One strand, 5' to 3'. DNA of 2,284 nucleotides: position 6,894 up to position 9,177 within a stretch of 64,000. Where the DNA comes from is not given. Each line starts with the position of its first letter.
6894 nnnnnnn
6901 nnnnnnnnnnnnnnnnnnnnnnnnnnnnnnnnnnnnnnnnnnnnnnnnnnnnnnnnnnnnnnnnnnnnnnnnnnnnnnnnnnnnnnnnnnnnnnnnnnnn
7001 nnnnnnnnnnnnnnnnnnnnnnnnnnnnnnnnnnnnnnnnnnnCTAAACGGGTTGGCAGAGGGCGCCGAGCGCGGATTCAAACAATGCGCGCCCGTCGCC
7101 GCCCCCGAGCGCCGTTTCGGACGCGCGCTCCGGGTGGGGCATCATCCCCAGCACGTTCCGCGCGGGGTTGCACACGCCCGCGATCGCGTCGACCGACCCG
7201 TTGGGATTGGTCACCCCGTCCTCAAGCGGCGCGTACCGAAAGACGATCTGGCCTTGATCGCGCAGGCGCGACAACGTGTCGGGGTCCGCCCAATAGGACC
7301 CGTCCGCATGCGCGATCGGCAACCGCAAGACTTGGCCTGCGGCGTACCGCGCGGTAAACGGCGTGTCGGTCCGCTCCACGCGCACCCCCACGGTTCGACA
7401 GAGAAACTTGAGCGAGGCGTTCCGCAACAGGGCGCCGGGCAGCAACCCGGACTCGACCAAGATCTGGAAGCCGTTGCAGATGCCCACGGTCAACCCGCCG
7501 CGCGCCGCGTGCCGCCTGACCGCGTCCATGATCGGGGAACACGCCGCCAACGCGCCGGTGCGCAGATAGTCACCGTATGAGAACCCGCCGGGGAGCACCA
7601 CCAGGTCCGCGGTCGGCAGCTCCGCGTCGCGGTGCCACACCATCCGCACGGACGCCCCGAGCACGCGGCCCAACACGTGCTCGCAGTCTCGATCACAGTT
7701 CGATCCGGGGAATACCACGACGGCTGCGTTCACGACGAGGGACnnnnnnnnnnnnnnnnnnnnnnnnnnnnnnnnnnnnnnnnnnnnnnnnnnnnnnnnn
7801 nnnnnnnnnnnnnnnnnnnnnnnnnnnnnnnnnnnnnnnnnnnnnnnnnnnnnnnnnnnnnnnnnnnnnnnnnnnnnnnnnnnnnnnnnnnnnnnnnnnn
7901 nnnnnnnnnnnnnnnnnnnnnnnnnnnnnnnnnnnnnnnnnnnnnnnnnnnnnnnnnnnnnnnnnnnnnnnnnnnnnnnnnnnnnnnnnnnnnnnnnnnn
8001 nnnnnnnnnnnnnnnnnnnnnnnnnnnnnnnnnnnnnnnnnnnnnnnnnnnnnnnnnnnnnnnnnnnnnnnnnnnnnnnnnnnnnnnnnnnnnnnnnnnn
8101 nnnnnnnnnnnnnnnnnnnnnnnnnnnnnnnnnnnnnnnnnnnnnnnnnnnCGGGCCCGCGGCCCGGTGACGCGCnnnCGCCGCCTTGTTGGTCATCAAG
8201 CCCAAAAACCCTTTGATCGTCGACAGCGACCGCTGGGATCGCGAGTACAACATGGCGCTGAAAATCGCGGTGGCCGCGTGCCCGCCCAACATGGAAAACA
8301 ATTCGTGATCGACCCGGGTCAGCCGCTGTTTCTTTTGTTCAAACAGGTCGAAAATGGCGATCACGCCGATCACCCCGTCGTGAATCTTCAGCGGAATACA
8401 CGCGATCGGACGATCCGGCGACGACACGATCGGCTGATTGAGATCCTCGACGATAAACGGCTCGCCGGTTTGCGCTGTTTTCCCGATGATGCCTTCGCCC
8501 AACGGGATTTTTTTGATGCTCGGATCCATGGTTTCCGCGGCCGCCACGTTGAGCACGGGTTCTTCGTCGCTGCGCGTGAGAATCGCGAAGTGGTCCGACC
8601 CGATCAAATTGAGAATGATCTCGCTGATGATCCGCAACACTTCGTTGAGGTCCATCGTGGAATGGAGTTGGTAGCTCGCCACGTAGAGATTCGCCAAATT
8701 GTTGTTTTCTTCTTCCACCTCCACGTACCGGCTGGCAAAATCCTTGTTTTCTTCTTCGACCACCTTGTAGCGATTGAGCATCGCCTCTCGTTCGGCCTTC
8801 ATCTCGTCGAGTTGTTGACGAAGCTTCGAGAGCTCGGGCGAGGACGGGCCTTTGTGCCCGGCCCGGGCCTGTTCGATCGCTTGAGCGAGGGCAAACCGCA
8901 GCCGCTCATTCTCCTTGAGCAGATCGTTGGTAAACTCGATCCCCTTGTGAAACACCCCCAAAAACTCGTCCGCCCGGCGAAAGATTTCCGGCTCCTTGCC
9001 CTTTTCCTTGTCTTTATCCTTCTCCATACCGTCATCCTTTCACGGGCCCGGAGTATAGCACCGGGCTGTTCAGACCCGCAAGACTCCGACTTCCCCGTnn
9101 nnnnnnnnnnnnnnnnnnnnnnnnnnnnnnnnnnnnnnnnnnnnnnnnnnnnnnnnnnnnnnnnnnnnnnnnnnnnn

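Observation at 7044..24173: A complete ~16 kb chemosensory gene cluster sits between purQ and purS of the purine-biosynthesis gene set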

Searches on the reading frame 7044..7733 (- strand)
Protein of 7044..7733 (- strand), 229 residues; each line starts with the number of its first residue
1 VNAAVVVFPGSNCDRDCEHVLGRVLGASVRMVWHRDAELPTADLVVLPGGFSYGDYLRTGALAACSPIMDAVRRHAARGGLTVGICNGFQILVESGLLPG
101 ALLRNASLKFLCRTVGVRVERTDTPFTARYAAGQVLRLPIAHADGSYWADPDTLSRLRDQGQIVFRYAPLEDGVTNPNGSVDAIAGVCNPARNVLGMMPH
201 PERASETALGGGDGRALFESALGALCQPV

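Call 3: search_protein_families(library=pfam, proteins=[window:7047-7733:-], max_evalue=0.01)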
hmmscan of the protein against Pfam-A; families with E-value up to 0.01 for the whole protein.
window:7047-7733:- (229 aa): 3 families
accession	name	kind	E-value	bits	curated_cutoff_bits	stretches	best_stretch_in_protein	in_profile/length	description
PF13507.12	GATase_5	-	3.4e-40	138.2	27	1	2-207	3-232/260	CobB/CobQ-like glutamine amidotransferase domain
PF07685.20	GATase_3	-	5e-08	33.2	27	1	26-94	24-90/196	CobB/CobQ-like glutamine amidotransferase domain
PF01965.30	DJ-1_PfpI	-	5.6e-08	33.2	26.6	1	36-100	56-115/165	DJ-1/PfpI family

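Call 10: find_related_loci(query=window:7047-7733:-, collection=genome_contigs, flank=10000)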
Query window:7047-7733:- (229 aa) in genome_contigs; peptide patterns used: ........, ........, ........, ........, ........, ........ (x = any residue, [..] = any of these).
600 stretches matched a pattern (row limit reached: there are more); 599 encode a relative of the query (tblastn E <= 1e-3); the best 80 are kept; 80 distinct loci.
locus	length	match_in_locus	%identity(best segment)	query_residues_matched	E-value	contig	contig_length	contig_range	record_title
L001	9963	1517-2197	59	1-224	3e-91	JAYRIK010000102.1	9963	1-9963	MAG: Candidatus Auribacterota bacterium isolate SZ_szas25bin.51 k141_579144, whole genome shotgun sequence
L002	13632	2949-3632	60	1-225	6e-88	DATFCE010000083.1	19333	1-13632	MAG TPA_asm: Nitrospiraceae bacterium isolate SMAG_U8546 k141_2117870, whole genome shotgun sequence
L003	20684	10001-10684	58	1-225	2e-87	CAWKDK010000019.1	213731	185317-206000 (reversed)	MAG: Terriglobia bacterium isolate MFD05521.bin.1.156 genome assembly, contig: contig_47357, whole genome shotgun sequen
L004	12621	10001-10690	59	1-227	9e-87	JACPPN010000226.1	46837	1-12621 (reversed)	MAG: Acidobacteria bacterium isolate NC_groundwater_628_Ag_B-0.1um_65_34 B_1_S1_Biohub_coassembly_k141_3004036, whole ge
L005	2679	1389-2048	62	1-224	2e-88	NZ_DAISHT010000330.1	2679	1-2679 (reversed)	MAG: Pseudoxanthobacter sp. isolate CTOTU1901 NODE_17980_length_2679_cov_15.197409, whole genome shotgun sequence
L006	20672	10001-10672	62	1-220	5e-85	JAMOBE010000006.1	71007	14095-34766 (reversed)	MAG: Alphaproteobacteria bacterium isolate YQV-1 scaffold_48, whole genome shotgun sequence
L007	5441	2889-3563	60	1-222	5e-85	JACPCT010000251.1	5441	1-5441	MAG: Candidatus Tectomicrobia bacterium isolate NC_groundwater_290_Ag_S-0.65um_70_9 S6_GD2017_2_S65_scaffold_11205, whol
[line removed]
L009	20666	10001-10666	60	1-220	7e-85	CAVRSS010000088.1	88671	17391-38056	MAG: uncultured Alphaproteobacteria bacterium isolate MFD01188.bin.2.127 genome assembly, contig: contig_4585, whole gen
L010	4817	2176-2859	57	1-225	1e-84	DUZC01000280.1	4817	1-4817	MAG TPA_asm: Rhodospirillaceae bacterium isolate MAG_04806_tlms_2 Ga0007854_10012268, whole genome shotgun sequence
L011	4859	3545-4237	55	1-222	7e-85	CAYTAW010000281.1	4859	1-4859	MAG TPA_asm: uncultured Bdellovibrionales bacterium isolate SRP257259_co1_208 genome assembly, contig: NODE_31873_length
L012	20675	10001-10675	58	1-222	3e-84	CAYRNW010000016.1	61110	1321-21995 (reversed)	MAG TPA_asm: uncultured Eubacteriales bacterium isolate SRP241326_co3_59 genome assembly, contig: NODE_831_length_61110_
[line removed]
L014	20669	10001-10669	59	1-220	4e-84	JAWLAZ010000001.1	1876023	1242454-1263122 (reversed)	MAG: bacterium isolate AC1.30 AC1.30.fa-1, whole genome shotgun sequence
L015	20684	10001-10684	55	1-225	5e-84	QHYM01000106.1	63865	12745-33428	MAG: Acidobacteria bacterium isolate gp2 AA88 14_0929_02_30cm_scaffold_281_e_10560_curated, whole genome shotgun sequenc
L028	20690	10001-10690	54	1-227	3e-83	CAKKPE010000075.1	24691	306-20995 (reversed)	bacterium isolate Hainich-H32-bin143-1 genome assembly, contig: H32-bin143_1_Hain_PNK108_H32_02um_984_length_24691_cov_7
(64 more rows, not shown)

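Call 11: find_encoding_contigs(protein=window:7044-7733:-, flank=10000, max_places=6)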
Protein window:7044-7733:- (229 aa): 1 contig read that carries it; 1 place shown.
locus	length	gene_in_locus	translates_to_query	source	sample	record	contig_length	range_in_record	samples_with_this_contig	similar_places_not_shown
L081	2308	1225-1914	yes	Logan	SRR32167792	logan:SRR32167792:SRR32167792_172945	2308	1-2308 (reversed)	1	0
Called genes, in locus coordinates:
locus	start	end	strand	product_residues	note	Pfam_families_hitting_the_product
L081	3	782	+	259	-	?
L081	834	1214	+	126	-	PF00072:Response_reg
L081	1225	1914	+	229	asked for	PF13507:GATase_5, PF01965:DJ-1_PfpI, PF07685:GATase_3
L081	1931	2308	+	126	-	?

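Call 38: search_protein_families(library=pfam, proteins=[L002:650-1807:+, L002:1684-2517:+, L002:2384-2641:+, L002:3843-4112:-, L002:4405-5244:+, L002:5510-5770:+, L002:10077-10529:+, L002:10672-11274:-, L002:11278-12438:-, L002:12531-13205:-], max_evalue=0.001)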
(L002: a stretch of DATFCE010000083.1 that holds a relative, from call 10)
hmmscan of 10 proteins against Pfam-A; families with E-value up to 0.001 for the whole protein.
L002:650-1807:+ (386 aa): 1 family
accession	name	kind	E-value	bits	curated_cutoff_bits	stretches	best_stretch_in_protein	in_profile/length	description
PF08874.15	DUF1835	-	2.9e-06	27.8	21.1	1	67-171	1-112/122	Domain of unknown function (DUF1835)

L002:1684-2517:+ (278 aa): 1 family
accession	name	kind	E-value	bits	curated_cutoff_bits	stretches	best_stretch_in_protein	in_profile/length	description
PF01259.24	SAICAR_synt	-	1.5e-87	293.7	20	1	49-274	1-232/233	SAICAR synthetase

L002:2384-2641:+ (86 aa): 0 families

L002:3843-4112:- (89 aa): 0 families

L002:4405-5244:+ (280 aa): 0 families

L002:5510-5770:+ (87 aa): 1 family
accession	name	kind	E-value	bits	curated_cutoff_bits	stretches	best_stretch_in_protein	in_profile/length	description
PF14076.12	DUF4258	-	1.9e-11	44.5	25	1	10-78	2-70/71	Domain of unknown function (DUF4258)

L002:10077-10529:+ (151 aa): 2 families
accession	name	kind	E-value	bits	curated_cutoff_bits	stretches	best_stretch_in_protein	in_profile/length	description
PF01381.28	HTH_3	-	0.00023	21.6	23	1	90-138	4-53/55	Helix-turn-helix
PF13560.12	HTH_31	-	0.00086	20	27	0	86-138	5-59/64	Helix-turn-helix domain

L002:10672-11274:- (200 aa): 1 family
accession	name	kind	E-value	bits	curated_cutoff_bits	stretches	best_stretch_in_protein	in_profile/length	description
PF05643.16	GNA1162-like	-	2.7e-05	24.3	25.9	1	107-171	64-127/185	Putative lipoprotein GNA1162-like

L002:11278-12438:- (386 aa): 2 families
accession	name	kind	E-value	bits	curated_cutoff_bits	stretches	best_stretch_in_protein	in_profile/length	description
PF13729.12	TraF_2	-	1.6e-21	77.2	25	1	92-302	40-264/264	F plasmid transfer operon, TraF, protein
PF19572.5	PorV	-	0.00022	21.3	27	1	30-70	11-53/243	Type IX secretion system protein PorV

L002:12531-13205:- (224 aa): 4 families
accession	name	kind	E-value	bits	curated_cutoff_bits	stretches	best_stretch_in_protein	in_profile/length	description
PF00005.33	ABC_tran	-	7.5e-38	130.7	25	1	20-168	1-136/137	ABC transporter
PF13304.12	AAA_21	-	1.1e-06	29.4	27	0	33-56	2-25/304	AAA domain, putative AbiEii toxin, Type IV TA system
PF02463.25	SMC_N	-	1.7e-05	24.8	40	0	118-213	120-211/220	RecF/RecN/SMC N terminal domain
PF13555.12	AAA_29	-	0.00068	19.8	27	0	25-47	17-39/61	P-loop containing region of AAA domain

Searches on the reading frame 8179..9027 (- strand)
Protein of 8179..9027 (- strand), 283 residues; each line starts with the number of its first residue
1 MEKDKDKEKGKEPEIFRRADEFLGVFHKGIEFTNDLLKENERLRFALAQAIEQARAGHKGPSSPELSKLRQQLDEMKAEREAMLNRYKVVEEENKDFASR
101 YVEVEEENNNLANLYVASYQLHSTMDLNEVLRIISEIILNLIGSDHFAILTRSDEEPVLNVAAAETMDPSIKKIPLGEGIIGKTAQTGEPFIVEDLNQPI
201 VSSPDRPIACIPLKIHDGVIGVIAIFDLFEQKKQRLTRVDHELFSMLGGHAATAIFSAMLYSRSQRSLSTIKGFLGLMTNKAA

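Call 3: search_protein_families(library=pfam, proteins=[window:8179-9027:-], max_evalue=0.01)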
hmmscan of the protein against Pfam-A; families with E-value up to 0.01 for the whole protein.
window:8179-9027:- (283 aa): 4 families
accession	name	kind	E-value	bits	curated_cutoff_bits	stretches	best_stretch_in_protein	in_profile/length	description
PF13185.12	GAF_2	-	7.3e-16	59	28.6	1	125-255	2-135/136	GAF domain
PF13492.12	GAF_3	-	7.3e-13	49.5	27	1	127-255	2-127/129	GAF domain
PF01590.32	GAF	-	1.5e-10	42.1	22.4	1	126-255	1-133/133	GAF domain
PF13851.11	GAS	-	0.0075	16.1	32.3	0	34-113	50-127/200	Growth-arrest specific micro-tubule binding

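Call 19: find_homologous_proteins(query=window:8179-9027:-, max_evalue=0.00001)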
Query window:8179-9027:- (283 aa): 5317 proteins with E <= 0.00001 among 7057 candidates; the best 120 are listed.
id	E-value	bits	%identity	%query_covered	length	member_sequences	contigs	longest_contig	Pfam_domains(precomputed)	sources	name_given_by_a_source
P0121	1.5e-179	613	100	100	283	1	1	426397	PF13185.13,PF01590.33,PF13492.13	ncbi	ncbi:MAG: GAF domain-containing protein [Nitrospirota bacterium]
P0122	1.8e-152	524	88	100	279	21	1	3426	PF13185.13,PF01590.33,PF13492.13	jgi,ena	-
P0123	3.2e-146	504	84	98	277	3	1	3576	PF13185.13,PF01590.33,PF13492.13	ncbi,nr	ncbi:MAG TPA: GAF domain-containing protein [Nitrospiria bacterium]|nr:GAF domain-containing protein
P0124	8.4e-146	502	84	98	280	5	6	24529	PF13185.13,PF01590.33,PF13492.13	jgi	jgi:putative methionine-R-sulfoxide reductase with GAF domain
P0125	2.0e-143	495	82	98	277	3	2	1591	PF13185.13,PF01590.33,PF13492.13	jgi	jgi:transcriptional regulator with GAF, ATPase, and Fis domain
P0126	2.0e-143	494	83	98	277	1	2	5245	PF13185.13,PF01590.33,PF13492.13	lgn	-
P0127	2.2e-142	491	82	97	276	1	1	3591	PF13185.13,PF01590.33,PF13492.13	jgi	jgi:transcriptional regulator with GAF, ATPase, and Fis domain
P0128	4.6e-142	490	82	98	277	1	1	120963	PF13185.13,PF01590.33,PF13492.13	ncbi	ncbi:MAG: GAF domain-containing protein [Nitrospirota bacterium]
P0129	6.1e-142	490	82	98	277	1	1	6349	PF13185.13,PF01590.33,PF13492.13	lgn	-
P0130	1.0e-141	489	81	98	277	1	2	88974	PF13185.13,PF01590.33,PF13492.13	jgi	jgi:transcriptional regulator with GAF, ATPase, and Fis domain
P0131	1.2e-141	489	81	98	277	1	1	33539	PF13185.13,PF01590.33,PF13492.13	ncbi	-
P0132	1.6e-141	488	82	98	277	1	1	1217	PF13185.13,PF01590.33,PF13492.13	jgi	-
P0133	1.9e-141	488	82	98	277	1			PF13185.13,PF01590.33,PF13492.13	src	-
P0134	3.9e-141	487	80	100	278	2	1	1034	PF13185.13,PF01590.33,PF13492.13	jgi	-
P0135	7.9e-141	486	81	98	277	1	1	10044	PF13185.13,PF01590.33,PF13492.13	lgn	-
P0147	1.3e-126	439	71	98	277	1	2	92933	PF13185.13,PF01590.33,PF13492.13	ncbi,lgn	-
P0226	3.0e-84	301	54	96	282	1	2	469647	PF13185.13,PF01590.33,PF13492.13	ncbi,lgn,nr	ncbi:MAG: GAF domain-containing protein [Nitrospirae bacterium]|nr:GAF domain-containing protein [Ca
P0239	4.7e-83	297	53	97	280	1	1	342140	PF13185.13,PF01590.33,PF13492.13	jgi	jgi:nitrate/nitrite-specific signal transduction histidine kinase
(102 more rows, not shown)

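Call 20: find_encoding_contigs(protein=P0147, flank=10000, max_places=1)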
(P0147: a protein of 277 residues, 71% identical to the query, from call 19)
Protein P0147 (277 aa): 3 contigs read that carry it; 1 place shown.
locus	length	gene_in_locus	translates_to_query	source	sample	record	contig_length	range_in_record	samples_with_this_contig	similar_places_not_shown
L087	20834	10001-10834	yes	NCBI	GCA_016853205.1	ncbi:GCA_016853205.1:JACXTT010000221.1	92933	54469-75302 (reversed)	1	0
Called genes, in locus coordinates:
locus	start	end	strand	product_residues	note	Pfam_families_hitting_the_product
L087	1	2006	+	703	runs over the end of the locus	PF17203:sCache_3_2, PF00672:HAMP, PF00015:MCPsignal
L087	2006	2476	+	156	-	PF01584:CheW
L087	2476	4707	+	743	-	PF21563:Mcp40H-20_sensor (faint), PF00672:HAMP, PF00015:MCPsignal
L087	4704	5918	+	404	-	PF00072:Response_reg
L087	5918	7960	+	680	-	PF02985:HEAT (faint), PF03130:HEAT_PBS (faint), PF13646:HEAT_2, PF12717:Cnd1 (faint), PF13513:HEAT_EZ (faint), PF21581:SCD (faint), PF13646:HEAT_2, PF13646:HEAT_2, +3 more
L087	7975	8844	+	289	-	PF03705:CheR_N, PF08242:Methyltransf_12 (faint), PF01739:CheR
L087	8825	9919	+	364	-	PF00072:Response_reg, PF01339:CheB_methylest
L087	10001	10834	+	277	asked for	PF01590:GAF, PF13185:GAF_2, PF13492:GAF_3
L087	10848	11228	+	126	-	PF00072:Response_reg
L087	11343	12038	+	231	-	PF07685:GATase_3, PF13507:GATase_5, PF01965:DJ-1_PfpI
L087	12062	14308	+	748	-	PF18072:FGAR-AT_linker, PF00586:AIRS, PF02769:AIRS_C, PF00586:AIRS, PF02769:AIRS_C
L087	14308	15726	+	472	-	PF13230:GATase_4 (faint), PF13522:GATase_6, PF13537:GATase_7, PF00156:Pribosyltran (weak)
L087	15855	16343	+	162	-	PF00376:MerR (weak), PF13411:MerR_1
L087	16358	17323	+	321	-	-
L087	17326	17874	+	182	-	-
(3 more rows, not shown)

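Call 21: find_encoding_contigs(protein=P0226, flank=10000, max_places=1)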
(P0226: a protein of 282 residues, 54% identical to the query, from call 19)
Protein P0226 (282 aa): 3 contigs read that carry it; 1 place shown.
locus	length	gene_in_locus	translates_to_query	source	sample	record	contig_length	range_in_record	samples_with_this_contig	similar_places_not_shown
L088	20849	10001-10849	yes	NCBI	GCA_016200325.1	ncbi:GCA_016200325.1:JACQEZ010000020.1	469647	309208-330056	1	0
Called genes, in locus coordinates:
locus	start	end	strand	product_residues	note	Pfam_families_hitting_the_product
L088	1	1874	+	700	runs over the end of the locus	PF02743:dCache_1 (faint), PF17203:sCache_3_2, PF00672:HAMP, PF00015:MCPsignal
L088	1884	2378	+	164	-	PF01584:CheW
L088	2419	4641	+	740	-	PF00672:HAMP, PF00015:MCPsignal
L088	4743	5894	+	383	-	PF00072:Response_reg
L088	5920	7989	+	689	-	-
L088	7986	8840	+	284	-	PF03705:CheR_N, PF01739:CheR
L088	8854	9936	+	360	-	PF00072:Response_reg, PF01339:CheB_methylest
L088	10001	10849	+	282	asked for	PF01590:GAF, PF13185:GAF_2, PF13492:GAF_3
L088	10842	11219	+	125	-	PF00072:Response_reg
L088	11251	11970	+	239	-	PF13507:GATase_5, PF01965:DJ-1_PfpI (weak), PF07685:GATase_3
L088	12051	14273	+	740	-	PF18072:FGAR-AT_linker, PF00586:AIRS, PF02769:AIRS_C, PF00586:AIRS, PF02769:AIRS_C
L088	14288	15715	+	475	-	PF13522:GATase_6, PF13537:GATase_7, PF00156:Pribosyltran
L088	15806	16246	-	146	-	PF02391:MoaE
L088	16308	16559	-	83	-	PF02597:ThiS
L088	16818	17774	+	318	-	PF01936:NYN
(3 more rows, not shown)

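Call 22: find_encoding_contigs(protein=P0239, flank=10000, max_places=1)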
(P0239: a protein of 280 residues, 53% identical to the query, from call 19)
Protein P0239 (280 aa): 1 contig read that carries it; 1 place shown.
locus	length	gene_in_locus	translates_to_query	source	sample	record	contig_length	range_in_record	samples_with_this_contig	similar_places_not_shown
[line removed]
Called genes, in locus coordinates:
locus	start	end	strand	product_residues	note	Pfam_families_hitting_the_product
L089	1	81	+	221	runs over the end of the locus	PF01584:CheW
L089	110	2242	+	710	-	PF09984:sCache_4, PF17203:sCache_3_2, PF00672:HAMP, PF20155:TMP_3 (faint), PF00015:MCPsignal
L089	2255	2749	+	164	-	PF01584:CheW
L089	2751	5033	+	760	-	PF21563:Mcp40H-20_sensor (weak), PF00672:HAMP, PF00015:MCPsignal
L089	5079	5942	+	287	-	PF00072:Response_reg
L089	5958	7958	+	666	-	PF01602:Adaptin_N (faint), PF02985:HEAT (faint), PF11838:ERAP1_C (faint), PF13646:HEAT_2 (weak), PF20168:PDS5 (faint), PF21581:SCD (faint), PF13646:HEAT_2, PF13646:HEAT_2, +9 more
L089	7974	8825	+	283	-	PF03705:CheR_N, PF08242:Methyltransf_12 (faint), PF01739:CheR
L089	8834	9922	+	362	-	PF00072:Response_reg, PF01339:CheB_methylest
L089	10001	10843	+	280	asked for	PF01590:GAF, PF13185:GAF_2, PF13492:GAF_3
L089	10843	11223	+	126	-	PF00072:Response_reg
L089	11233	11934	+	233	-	PF13507:GATase_5, PF07685:GATase_3, PF01965:DJ-1_PfpI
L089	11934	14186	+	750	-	PF18072:FGAR-AT_linker, PF00586:AIRS, PF02769:AIRS_C, PF00586:AIRS, PF02769:AIRS_C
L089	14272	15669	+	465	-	PF13522:GATase_6, PF13537:GATase_7, PF00156:Pribosyltran (weak)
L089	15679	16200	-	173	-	-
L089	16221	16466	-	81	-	PF12728:HTH_17 (weak)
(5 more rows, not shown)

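Call 59: search_protein_families(library=ncbifam, proteins=[window:8179-9027:-], max_evalue=0.001)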
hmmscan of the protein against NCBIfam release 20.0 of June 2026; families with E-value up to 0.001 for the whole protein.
window:8179-9027:- (283 aa): 1 family
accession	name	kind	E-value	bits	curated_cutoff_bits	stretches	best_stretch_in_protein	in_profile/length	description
TIGR01817.1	nifA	equivalog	2.3e-05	23.3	528.85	1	109-258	2-159/534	nif-specific transcriptional activator NifA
